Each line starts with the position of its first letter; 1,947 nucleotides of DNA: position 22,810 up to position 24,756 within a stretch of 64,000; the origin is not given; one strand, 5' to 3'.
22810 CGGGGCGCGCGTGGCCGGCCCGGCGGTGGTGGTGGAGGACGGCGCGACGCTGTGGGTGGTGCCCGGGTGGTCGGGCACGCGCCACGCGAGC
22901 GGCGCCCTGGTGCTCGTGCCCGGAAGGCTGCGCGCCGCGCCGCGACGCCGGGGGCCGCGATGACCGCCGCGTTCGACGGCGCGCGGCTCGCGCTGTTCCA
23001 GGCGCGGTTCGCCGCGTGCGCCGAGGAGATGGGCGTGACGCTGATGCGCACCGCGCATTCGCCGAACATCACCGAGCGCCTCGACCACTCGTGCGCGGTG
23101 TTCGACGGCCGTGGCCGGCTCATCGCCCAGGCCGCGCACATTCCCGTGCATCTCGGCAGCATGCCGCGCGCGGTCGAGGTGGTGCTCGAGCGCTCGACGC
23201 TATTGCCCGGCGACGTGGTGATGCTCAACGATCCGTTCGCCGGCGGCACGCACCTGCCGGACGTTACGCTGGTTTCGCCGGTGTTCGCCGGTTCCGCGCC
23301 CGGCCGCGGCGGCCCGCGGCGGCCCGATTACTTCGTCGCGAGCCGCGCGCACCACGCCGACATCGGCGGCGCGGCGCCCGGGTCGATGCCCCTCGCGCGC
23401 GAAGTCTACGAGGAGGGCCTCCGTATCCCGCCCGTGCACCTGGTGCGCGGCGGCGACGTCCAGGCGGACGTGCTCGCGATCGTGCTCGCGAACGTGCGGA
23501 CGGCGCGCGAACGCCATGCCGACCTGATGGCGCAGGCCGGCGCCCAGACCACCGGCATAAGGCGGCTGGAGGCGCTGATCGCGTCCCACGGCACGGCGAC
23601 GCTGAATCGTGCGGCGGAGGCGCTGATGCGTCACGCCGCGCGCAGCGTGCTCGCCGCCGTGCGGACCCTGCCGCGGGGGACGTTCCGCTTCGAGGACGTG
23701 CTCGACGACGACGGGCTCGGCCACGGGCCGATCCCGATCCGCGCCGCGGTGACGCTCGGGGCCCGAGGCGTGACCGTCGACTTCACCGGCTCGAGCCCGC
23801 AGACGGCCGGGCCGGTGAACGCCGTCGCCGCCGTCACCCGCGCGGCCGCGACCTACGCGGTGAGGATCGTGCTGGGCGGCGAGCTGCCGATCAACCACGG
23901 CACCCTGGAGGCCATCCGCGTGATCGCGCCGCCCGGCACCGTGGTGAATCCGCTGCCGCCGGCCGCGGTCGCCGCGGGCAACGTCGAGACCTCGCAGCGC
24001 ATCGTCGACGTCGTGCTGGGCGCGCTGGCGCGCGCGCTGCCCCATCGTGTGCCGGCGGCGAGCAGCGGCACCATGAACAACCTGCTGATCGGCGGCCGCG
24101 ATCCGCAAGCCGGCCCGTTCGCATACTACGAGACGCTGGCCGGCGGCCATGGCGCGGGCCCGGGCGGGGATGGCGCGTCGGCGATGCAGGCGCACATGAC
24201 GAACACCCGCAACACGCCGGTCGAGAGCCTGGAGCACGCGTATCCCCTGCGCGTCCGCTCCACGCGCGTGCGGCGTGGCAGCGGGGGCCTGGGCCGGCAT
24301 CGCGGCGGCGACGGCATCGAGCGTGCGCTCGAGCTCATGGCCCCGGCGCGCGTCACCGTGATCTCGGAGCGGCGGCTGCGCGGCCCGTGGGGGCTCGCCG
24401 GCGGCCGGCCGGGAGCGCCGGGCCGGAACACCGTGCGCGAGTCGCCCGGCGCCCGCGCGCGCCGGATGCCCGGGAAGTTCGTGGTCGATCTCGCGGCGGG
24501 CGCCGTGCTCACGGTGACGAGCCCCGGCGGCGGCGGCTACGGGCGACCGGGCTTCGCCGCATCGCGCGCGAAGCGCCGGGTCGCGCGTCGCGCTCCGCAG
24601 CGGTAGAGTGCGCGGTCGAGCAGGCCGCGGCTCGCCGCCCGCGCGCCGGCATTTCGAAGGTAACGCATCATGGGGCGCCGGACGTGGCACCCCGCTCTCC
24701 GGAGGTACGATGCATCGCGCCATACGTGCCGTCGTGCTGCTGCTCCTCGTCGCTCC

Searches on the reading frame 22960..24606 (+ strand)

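Call 19: search_protein_families(library=pfam, proteins=[window:22960-24606:+], max_evalue=0.001)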
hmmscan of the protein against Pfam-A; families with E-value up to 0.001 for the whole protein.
window:22960-24606:+ (548 aa): 1 family
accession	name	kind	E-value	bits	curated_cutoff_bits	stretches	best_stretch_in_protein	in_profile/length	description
PF02538.19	Hydantoinase_B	-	1.2e-195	651.4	26.8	1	7-530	2-519/519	Hydantoinase B/oxoprolinase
